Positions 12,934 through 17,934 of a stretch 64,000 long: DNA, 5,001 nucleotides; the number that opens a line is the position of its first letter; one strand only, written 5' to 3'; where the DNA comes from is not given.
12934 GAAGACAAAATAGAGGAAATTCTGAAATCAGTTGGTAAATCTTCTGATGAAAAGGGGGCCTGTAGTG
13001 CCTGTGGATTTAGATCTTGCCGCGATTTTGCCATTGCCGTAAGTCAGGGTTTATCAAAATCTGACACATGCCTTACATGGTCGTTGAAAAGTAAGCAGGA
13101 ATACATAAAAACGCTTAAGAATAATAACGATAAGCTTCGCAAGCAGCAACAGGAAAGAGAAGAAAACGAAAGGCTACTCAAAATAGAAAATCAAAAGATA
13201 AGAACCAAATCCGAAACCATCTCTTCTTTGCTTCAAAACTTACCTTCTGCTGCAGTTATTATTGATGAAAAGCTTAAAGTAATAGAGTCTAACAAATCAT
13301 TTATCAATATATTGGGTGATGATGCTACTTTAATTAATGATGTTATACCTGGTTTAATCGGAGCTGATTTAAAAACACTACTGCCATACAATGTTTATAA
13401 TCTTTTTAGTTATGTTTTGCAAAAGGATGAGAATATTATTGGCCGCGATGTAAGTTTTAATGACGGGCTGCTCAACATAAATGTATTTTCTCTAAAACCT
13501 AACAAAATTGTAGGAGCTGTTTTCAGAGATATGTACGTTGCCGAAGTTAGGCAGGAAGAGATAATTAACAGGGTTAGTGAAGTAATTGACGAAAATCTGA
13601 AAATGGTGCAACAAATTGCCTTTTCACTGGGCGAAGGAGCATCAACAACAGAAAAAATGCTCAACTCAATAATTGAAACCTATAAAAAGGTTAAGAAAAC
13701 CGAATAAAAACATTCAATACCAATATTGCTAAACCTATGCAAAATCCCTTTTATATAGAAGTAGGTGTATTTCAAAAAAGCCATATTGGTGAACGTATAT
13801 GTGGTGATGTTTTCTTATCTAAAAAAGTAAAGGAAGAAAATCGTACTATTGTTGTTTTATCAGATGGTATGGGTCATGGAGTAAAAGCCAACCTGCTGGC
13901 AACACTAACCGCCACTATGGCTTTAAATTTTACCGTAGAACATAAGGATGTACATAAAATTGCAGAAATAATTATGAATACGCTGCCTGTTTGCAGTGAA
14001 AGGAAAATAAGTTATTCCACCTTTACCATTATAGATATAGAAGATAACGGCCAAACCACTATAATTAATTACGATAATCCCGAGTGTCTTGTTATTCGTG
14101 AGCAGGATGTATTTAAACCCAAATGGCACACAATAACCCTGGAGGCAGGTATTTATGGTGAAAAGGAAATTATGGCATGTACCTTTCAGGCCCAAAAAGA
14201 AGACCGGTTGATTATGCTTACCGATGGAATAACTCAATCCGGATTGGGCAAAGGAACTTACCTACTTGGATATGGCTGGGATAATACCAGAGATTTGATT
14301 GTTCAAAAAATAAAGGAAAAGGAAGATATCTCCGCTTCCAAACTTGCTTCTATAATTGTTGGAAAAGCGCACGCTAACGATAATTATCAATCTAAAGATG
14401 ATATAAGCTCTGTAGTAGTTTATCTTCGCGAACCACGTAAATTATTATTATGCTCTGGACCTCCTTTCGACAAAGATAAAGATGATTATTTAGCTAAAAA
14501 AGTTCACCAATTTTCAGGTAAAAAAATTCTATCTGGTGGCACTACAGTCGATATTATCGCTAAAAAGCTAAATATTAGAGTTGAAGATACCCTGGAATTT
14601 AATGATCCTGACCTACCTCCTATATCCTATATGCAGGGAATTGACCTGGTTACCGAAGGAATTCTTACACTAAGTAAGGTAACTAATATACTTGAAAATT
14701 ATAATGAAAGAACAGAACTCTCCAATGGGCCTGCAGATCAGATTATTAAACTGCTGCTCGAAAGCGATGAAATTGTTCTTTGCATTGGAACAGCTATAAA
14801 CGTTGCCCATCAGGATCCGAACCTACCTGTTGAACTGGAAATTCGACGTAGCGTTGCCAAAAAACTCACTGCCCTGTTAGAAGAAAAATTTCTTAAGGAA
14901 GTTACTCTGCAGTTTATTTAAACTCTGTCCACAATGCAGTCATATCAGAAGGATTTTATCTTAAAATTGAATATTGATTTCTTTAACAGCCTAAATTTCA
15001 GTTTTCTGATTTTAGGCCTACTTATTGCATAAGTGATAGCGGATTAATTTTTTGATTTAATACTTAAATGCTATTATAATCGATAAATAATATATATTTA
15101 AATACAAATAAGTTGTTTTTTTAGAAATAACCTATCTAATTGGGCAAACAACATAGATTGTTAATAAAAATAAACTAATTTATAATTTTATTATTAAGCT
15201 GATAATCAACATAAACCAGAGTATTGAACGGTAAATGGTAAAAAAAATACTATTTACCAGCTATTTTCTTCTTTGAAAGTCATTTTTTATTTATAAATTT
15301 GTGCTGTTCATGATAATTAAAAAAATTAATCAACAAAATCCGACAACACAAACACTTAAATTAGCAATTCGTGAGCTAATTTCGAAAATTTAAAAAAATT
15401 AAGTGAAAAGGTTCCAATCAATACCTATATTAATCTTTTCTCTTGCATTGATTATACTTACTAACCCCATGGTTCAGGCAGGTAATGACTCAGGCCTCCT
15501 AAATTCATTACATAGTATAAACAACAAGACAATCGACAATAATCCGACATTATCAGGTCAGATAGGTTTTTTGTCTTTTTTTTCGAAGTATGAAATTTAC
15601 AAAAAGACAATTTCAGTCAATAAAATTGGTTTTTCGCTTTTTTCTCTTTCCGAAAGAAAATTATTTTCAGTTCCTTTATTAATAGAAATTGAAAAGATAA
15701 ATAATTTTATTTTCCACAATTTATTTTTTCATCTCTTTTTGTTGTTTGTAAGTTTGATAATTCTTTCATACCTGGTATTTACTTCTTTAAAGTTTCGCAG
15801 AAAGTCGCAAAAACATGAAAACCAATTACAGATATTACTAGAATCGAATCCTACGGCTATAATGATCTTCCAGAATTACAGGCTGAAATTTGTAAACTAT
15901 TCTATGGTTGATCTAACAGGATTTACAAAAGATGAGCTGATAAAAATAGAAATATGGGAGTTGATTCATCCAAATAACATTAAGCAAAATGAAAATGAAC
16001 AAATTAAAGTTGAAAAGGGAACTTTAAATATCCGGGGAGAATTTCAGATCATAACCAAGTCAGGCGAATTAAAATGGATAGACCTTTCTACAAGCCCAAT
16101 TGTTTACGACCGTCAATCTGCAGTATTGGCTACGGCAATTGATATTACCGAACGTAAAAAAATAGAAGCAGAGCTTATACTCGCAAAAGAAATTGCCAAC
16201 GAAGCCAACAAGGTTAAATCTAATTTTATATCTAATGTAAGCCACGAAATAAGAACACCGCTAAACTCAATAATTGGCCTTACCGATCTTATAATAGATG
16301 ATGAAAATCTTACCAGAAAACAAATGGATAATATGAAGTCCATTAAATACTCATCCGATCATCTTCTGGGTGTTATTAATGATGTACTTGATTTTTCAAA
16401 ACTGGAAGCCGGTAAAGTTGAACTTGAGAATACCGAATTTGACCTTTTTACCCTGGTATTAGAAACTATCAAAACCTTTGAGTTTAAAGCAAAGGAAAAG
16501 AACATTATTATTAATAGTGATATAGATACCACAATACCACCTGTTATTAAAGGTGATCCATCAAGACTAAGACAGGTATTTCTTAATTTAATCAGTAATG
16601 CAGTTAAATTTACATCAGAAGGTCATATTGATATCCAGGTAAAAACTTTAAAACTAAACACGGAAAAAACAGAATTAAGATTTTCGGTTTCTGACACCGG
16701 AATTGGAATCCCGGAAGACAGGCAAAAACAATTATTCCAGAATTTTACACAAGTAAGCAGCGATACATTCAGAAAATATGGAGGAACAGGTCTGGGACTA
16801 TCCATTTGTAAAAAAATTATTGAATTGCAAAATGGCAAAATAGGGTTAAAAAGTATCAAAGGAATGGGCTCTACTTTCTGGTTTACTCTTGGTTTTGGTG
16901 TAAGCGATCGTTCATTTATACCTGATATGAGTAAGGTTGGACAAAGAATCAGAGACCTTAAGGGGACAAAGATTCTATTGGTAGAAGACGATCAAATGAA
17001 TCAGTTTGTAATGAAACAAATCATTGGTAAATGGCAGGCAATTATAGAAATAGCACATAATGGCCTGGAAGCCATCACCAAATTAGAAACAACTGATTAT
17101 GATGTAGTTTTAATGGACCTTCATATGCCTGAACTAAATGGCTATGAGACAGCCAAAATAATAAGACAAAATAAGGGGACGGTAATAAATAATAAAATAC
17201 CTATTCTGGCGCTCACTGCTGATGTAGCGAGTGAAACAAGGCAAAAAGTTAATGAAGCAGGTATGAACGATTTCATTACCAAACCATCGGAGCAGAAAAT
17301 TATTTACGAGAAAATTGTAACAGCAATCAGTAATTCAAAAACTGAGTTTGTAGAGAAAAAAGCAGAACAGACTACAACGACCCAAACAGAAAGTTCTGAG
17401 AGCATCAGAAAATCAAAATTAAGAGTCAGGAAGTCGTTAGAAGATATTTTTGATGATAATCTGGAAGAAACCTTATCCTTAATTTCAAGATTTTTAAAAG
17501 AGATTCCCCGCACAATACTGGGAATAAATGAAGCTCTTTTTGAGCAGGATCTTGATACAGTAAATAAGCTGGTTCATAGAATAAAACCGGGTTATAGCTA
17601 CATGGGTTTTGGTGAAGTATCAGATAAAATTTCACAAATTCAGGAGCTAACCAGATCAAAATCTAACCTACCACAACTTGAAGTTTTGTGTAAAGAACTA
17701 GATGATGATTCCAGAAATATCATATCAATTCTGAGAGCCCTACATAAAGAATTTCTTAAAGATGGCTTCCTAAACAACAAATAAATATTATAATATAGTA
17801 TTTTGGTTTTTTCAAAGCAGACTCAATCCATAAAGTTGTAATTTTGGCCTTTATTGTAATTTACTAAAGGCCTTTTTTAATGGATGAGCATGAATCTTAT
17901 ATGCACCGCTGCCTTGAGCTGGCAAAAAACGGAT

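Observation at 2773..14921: One HydABC hydrogenase operon bracketed by two different sensory [FeFe]-hydrogenase signalling modules plus Rex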

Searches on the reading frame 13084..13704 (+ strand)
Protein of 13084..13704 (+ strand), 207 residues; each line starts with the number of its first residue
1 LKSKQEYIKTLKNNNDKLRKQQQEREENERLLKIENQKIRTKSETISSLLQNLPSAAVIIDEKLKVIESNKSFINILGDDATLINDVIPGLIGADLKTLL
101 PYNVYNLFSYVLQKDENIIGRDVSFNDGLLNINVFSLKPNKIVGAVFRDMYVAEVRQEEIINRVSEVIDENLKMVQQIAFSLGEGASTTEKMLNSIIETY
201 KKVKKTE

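Call 36: search_protein_families(library=pfam, proteins=[window:13084-13704:+], max_evalue=0.1)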
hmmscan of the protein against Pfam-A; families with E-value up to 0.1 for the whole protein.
seq(207 aa): 2 families
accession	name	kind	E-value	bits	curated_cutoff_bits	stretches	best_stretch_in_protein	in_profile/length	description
PF00989.32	PAS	-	0.0044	17.5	22.6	1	47-80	4-37/113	PAS fold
PF13188.13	PAS_8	-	0.0085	16.4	21.8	1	46-89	3-48/65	PAS domain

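Call 57: predict_structure(alignment_id=A3)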
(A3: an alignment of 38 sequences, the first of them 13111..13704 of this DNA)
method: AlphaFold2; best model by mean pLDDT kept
length: 198 residues; sequences in the alignment: 38
mean_pLDDT: 73.4   pTM: 0.58
mean pLDDT of the five models: 73.4, 73.3, 72.0, 71.3, 67.9
residues with pLDDT >= 90: 23; 70-90: 102; 50-70: 47; < 50: 26
segments of 3 or more residues with pLDDT < 50: 144-155, 175-184
pLDDT, mean of each block of 10 residues (from residue 1): 73 80 72 66 82 91 87 81 87 92 90 81 87 86 46 51 62 50 50 52
secondary structure, 60 per line:
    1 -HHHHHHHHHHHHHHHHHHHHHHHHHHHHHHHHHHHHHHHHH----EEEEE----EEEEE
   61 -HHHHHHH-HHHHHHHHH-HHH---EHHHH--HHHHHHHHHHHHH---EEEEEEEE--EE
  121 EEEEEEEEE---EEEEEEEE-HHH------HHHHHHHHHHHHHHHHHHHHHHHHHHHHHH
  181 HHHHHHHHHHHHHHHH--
elements in order: H2-42 E47-51 E56-60 H62-68 H70-78 H87-90 H93-105 E109-116 E119-129 E133-140 H151-196

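Call 60: fold_search(model_id=the predicted structure, library=pdb)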
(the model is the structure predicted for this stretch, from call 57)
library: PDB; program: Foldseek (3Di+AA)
matches with E <= 10: 986; with E <= 0.001: 113
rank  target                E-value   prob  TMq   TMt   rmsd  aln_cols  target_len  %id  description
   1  4hi4_A                6.6e-06  1.00  0.38  0.58   6.1       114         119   17  Crystal structure of the 5-coordinate ferric heme-binding PAS domain of Aer2 from P. aeruginosa (released 2013-01-09)
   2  4gcz_A                1.1e-05  1.00  0.42  0.25  23.9       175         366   18  Structure of a blue-light photoreceptor (released 2013-06-19)
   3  8js5_B                1.2e-05  1.00  0.46  0.37   7.7       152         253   16  Dimeric PAS domains of oxygen sensor FixL with ferric unliganded heme (released 2024-06-26)
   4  8js5_G                1.5e-05  1.00  0.47  0.38   7.6       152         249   18  Dimeric PAS domains of oxygen sensor FixL with ferric unliganded heme (released 2024-06-26)
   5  8js6_E                1.5e-05  1.00  0.46  0.37   7.9       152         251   18  Dimeric PAS domains of oxygen sensor FixL in complex with cyanide-bound ferric heme (released 2024-06-26)
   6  8js5_A                1.8e-05  1.00  0.46  0.37   7.7       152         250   17  Dimeric PAS domains of oxygen sensor FixL with ferric unliganded heme (released 2024-06-26)
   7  9a5d_A                2.0e-05  1.00  0.45  0.17  22.6       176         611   13  Integrative model of WALK-YYCH by crosslinking MS and deep learning (released 2024-09-18)
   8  3bwl_D                2.3e-05  1.00  0.38  0.56   5.2       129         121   15  Crystal structure of PAS domain of HTR-like protein from Haloarcula marismortui (released 2008-01-15)
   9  7spv                  2.5e-05  1.00  0.40  0.62   2.9       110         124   14  Crystal structure of photoactive yellow protein (PYP); F92oCNF construct (released 2022-05-11)
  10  8js6_C                2.5e-05  1.00  0.42  0.35   5.3       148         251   18  Dimeric PAS domains of oxygen sensor FixL in complex with cyanide-bound ferric heme (released 2024-06-26)
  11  8js5_F                2.8e-05  1.00  0.47  0.38   7.5       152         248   16  Dimeric PAS domains of oxygen sensor FixL with ferric unliganded heme (released 2024-06-26)
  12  1gsv                  3.0e-05  1.00  0.39  0.60   3.4       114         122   14  Crystal structure of the P65 crystal form of photoactive yellow protein G47S mutant (released 2002-02-14)
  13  8e1l                  3.2e-05  1.00  0.40  0.61   3.3       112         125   13  Crystal structure of photoactive yellow protein (PYP); F96oCNF M100N construct (released 2022-08-24)
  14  2qj7                  3.4e-05  1.00  0.40  0.62   3.2       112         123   13  PYP ultra-high resolution of a bacterial photoreceptor (released 2008-05-20)
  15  8bjp_BBB              3.6e-05  1.00  0.46  0.78   2.9       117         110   13  The N288D mutant cytoplasmic PAS domain of Geobacillus thermodenitrificans histidine kinase CitA (released 2023-11-15)
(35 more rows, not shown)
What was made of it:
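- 11851..13707 (+): HydS-PAS. Fer4 motifs (the first is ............), a sensor-type H-domain lacking one cubane Cys, Cx2Cx4Cx16C, a coiled coil, a PAS fold and a C-terminal helix. PAS by AlphaFold and Foldseek (calls 57, 60).
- PAS fold (calls 57, 60).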

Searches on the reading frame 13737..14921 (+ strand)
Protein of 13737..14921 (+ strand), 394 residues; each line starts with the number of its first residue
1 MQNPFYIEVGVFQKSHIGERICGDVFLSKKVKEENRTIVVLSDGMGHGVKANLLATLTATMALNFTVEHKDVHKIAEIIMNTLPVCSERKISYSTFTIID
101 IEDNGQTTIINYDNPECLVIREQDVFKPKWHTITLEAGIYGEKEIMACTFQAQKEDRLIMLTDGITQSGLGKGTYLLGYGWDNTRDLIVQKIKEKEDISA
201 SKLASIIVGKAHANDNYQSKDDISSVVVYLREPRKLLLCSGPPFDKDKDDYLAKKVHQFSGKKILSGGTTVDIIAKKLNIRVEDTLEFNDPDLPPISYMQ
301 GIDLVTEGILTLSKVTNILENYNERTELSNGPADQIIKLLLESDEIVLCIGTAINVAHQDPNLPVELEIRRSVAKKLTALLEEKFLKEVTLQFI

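Call 3: search_protein_families(library=pfam, proteins=[window:13737-14921:+], max_evalue=0.001)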
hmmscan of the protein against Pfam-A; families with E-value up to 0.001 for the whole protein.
window:13737-14921:+ (394 aa): 1 family
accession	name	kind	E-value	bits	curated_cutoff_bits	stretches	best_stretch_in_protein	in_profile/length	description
PF07228.17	SpoIIE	-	3.3e-18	66.8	25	1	34-228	2-189/192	Stage II sporulation protein E (SpoIIE)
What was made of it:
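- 13737..14921 (+): PP2C/SpoIIE-type Ser/Thr phosphatase with a conserved 165-aa C-terminal alpha/beta domain of unknown function. Pfam SpoIIE, E=3e-18 (call 3).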

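Call 43: find_homologous_proteins(query=window:13737-14921:+, max_evalue=0.00001)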
Query window:13737-14921:+ (394 aa): 6030 proteins with E <= 0.00001 among 8000 candidates; the best 120 are listed.
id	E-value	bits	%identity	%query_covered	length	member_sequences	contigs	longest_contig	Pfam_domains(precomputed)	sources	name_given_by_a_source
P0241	1.1e-240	816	91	100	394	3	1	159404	PF07228.18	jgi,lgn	-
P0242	3.1e-219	746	83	100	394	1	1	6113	PF07228.18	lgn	-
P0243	7.1e-219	744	83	100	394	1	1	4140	PF07228.18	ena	-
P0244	8.9e-219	744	83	100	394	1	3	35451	PF07228.18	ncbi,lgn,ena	-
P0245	1.0e-217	741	83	100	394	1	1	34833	PF07228.18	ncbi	-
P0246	6.5e-217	738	82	100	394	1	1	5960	PF07228.18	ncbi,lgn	-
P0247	4.4e-215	732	83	100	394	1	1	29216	PF07228.18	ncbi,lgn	-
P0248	1.0e-213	727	82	100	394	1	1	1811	PF07228.18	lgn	-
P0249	2.9e-213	726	82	100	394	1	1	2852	PF07228.18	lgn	-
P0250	6.2e-213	725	82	100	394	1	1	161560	PF07228.18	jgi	jgi:hypothetical protein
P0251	1.2e-212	724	81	100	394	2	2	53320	PF07228.18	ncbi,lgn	-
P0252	1.3e-212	724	81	100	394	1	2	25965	PF07228.18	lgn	-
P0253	2.0e-212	723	81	100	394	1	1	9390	PF07228.18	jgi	jgi:hypothetical protein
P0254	3.3e-211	719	81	100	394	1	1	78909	PF07228.18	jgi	jgi:hypothetical protein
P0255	3.5e-211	719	80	100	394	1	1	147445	PF07228.18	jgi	jgi:hypothetical protein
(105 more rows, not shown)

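Call 63: search_protein_families(library=ncbifam, proteins=[window:13737-14921:+], max_evalue=0.00001)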
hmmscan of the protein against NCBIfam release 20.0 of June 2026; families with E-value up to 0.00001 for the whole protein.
window:13737-14921:+ (394 aa): 1 family
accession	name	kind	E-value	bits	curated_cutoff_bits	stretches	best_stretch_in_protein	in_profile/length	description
TIGR02865.1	spore_II_E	equivalog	9e-12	43.9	490.8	1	4-228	549-761/764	stage II sporulation protein E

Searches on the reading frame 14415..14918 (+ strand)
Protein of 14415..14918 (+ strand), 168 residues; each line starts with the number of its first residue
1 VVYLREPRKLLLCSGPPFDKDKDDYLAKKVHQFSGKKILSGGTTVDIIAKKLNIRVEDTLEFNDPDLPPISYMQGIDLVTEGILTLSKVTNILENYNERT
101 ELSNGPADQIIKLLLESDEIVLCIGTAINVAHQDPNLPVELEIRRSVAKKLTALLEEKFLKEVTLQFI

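Call 36: search_protein_families(library=pfam, proteins=[window:14415-14918:+], max_evalue=0.1)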
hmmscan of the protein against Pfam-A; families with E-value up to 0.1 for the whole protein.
seq(168 aa): 0 families

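Call 55: predict_structure(alignment_id=A2)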
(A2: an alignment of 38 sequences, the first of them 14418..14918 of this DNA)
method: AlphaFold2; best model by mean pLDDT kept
length: 167 residues; sequences in the alignment: 38
mean_pLDDT: 89.5   pTM: 0.85
mean pLDDT of the five models: 89.5, 89.2, 87.9, 87.3, 86.7
residues with pLDDT >= 90: 116; 70-90: 37; 50-70: 12; < 50: 2
segments of 3 or more residues with pLDDT < 50: none
pLDDT, mean of each block of 10 residues (from residue 1): 81 85 94 96 93 92 89 94 93 94 95 97 74 63 91 97 95
secondary structure, 60 per line:
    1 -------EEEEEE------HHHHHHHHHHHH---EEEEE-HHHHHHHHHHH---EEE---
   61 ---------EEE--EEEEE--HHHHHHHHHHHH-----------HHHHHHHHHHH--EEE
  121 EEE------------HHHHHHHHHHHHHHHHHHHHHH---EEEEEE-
elements in order: E8-13 H20-31 E35-39 H41-51 E55-57 E70-72 E75-79 H82-93 H105-115 E118-123 H136-157 E161-166

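Call 59: fold_search(model_id=the predicted structure, library=pdb)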
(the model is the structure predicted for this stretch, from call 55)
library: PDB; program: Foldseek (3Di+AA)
matches with E <= 10: 1527; with E <= 0.001: 0
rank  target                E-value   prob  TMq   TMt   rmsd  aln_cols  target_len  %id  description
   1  2ejb                  3.7e-03  0.77  0.33  0.32   8.1       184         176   10  Crystal Structure Of Phenylacrylic Acid Decarboxylase from Aquifex aeolicus (released 2008-03-18)
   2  8hi6                  9.1e-03  0.38  0.29  0.13  13.6       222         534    9  Crystal structure of the NADP+ and MSA bound N terminal domain of bi-functional malonyl-CoA reductase from Roseiflexus c (released 2023-05-31)
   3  1vmd_A                1.2e-02  0.75  0.32  0.33   8.1       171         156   10  Crystal structure of Methylglyoxal synthase (TM1185) from Thermotoga maritima at 2.06 A resolution (released 2004-09-28)
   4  8rja_B                1.6e-02  0.95  0.47  0.21   5.8       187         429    6  Crystal structure of the F420-reducing formylmethanofuran dehydrogenase complex from the ethanotroph Candidatus Ethano (released 2024-10-02)
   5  7km2_B                1.6e-02  0.63  0.35  0.33   7.8       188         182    8  Dodecameric Structure of the Chlamydia trachomatis Flavin Prenyltransferase UbiX Ortholog CT220 with FMN (released 2021-11-10)
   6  1sbz_B                1.7e-02  0.54  0.33  0.32   8.6       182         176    8  Crystal Structure of dodecameric FMN-dependent Ubix-like Decarboxylase from Escherichia coli O157:H7 (released 2004-10-26)
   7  3gem_C                1.8e-02  0.57  0.35  0.29  11.7       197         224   10  Crystal structure of short-chain dehydrogenase from Pseudomonas syringae (released 2009-03-10)
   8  6y3a                  2.4e-02  0.63  0.37  0.18  13.2       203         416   15  Structure of Plasmodium vivax phosphoglycerate kinase (released 2020-02-26)
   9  6k8v_A                2.5e-02  0.82  0.42  0.16   6.8       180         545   10  Crystal structure of N-domain of baterial malonyl-CoA reductase (released 2020-03-18)
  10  5b3t_A                2.7e-02  0.51  0.32  0.20   8.1       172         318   16  Crystal structure of apo-form biliverdin reductase from Synechocystis sp. PCC 6803 (released 2017-02-15)
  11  1sbz_A                2.7e-02  0.38  0.30  0.29   8.9       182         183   10  Crystal Structure of dodecameric FMN-dependent Ubix-like Decarboxylase from Escherichia coli O157:H7 (released 2004-10-26)
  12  5t61_Z                2.9e-02  0.82  0.42  0.20   6.5       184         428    9  TUNGSTEN-CONTAINING FORMYLMETHANOFURAN DEHYDROGENASE FROM METHANOTHERMOBACTER WOLFEII, TRICLINIC FORM AT 2.55 A (released 2016-10-19)
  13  3rag_B                2.9e-02  0.30  0.29  0.24  10.7       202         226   13  Crystal Structure of Uncharacterized protein Aaci_0196 from Alicyclobacillus acidocaldarius subsp. acidocaldarius DSM  (released 2011-09-14)
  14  5t5i_J                3.1e-02  0.84  0.44  0.20   5.8       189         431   10  TUNGSTEN-CONTAINING FORMYLMETHANOFURAN DEHYDROGENASE FROM METHANOTHERMOBACTER WOLFEII, ORTHORHOMBIC FORM AT 1.9 A (released 2016-10-19)
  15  7km2_D                3.1e-02  0.54  0.35  0.33   7.8       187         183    8  Dodecameric Structure of the Chlamydia trachomatis Flavin Prenyltransferase UbiX Ortholog CT220 with FMN (released 2021-11-10)
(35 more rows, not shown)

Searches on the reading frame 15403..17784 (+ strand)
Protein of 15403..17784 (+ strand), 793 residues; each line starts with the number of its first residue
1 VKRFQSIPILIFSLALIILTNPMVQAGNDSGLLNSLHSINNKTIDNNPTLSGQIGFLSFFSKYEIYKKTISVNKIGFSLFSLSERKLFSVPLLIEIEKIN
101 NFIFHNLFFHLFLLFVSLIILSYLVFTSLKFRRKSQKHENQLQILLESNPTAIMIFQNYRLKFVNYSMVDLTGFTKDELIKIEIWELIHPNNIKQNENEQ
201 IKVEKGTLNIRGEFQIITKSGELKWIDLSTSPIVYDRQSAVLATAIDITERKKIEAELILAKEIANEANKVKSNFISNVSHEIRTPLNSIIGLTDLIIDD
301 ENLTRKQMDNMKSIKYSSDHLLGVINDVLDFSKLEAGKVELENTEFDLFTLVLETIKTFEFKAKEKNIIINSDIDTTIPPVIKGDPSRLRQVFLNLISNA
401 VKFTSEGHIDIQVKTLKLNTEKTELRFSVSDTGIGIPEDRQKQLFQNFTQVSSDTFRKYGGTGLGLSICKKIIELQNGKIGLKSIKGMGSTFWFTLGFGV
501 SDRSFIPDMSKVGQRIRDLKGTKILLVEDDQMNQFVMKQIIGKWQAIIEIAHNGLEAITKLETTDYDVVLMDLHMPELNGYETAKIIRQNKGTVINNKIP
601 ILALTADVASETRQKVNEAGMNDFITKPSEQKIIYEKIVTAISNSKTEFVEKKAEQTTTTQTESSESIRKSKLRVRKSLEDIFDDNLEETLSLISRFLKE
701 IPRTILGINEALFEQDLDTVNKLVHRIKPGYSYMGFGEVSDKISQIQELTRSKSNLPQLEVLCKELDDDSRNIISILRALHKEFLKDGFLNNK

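Call 4: search_protein_families(library=pfam, proteins=[window:15403-17784:+], max_evalue=0.001)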
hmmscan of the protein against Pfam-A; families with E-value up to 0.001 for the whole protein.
window:15403-17784:+ (793 aa): 8 families
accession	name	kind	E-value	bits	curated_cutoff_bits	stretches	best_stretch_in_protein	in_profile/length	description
PF02518.31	HATPase_c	-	4e-30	104.9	26.4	1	384-496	1-107/111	Histidine kinase-, DNA gyrase B-, and HSP90-like ATPase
PF00072.30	Response_reg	-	1.7e-24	86.6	30.2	1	524-637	1-109/111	Response regulator receiver domain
PF00512.31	HisKA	-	8.9e-18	64.5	26.9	1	272-337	2-66/66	His Kinase A (phospho-acceptor) domain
PF13426.13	PAS_9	-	5.8e-11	43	27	1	152-250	3-103/103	PAS domain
PF08447.18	PAS_3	-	3.6e-09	37.2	25.6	1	163-240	3-81/89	PAS fold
PF01627.28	Hpt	-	2e-05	25.1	24.6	1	693-767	2-75/84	Hpt domain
PF13188.13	PAS_8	-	0.00027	21.2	21.8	1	141-193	2-55/65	PAS domain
PF00989.32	PAS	-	0.00082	19.8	22.6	0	143-248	4-113/113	PAS fold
